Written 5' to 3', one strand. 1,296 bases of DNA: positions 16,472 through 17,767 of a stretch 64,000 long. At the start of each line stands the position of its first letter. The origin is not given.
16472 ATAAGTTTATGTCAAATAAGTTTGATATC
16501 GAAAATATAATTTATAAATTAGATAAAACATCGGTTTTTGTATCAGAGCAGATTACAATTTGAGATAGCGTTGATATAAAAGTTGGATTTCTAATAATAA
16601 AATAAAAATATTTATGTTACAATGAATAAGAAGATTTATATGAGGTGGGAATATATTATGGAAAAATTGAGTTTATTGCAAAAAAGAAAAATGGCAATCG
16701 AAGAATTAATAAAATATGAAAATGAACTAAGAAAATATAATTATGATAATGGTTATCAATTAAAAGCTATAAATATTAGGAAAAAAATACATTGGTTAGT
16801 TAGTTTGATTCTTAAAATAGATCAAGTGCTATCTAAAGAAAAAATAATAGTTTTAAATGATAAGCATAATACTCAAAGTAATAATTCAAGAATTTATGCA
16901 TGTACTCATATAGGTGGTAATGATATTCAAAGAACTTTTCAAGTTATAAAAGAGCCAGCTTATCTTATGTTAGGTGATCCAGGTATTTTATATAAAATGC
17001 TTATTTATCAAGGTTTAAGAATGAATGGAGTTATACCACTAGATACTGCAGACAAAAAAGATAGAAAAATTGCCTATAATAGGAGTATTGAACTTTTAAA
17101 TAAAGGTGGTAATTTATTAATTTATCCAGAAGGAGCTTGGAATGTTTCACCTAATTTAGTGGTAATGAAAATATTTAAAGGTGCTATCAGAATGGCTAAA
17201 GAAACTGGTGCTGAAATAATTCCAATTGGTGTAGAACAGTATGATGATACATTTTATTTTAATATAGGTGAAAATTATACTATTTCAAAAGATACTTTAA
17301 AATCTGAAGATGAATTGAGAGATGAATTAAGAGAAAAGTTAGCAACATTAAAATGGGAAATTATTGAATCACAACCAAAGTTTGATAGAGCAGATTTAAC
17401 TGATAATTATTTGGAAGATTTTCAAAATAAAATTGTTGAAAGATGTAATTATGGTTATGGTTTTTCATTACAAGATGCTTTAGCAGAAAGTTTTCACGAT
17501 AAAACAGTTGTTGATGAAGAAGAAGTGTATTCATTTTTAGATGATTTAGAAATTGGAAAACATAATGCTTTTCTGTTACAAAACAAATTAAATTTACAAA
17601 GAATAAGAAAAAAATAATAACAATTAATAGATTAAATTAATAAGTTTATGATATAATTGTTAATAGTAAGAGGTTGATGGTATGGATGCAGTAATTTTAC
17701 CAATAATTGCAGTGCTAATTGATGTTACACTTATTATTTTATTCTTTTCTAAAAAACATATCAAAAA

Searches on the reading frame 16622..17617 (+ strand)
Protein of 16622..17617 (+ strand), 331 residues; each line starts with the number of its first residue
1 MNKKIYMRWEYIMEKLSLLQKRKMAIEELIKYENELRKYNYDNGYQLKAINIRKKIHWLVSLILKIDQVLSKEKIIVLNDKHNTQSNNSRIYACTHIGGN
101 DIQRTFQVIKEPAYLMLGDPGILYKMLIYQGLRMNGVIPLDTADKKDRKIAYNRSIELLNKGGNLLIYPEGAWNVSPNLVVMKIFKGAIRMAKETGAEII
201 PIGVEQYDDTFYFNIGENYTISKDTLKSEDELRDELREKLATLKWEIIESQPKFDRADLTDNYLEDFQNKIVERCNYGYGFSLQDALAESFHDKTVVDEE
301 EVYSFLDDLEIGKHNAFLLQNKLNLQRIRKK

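Call 62: search_protein_families(library=pfam, proteins=[window:16622-17617:+], max_evalue=0.001)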
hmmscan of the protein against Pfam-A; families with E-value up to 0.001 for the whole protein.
window:16622-17617:+ (331 aa): 1 family
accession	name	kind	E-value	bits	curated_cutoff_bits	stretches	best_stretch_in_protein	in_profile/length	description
PF01553.26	Acyltransferase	-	5.2e-12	46.2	23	1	79-204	5-131/132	Acyltransferase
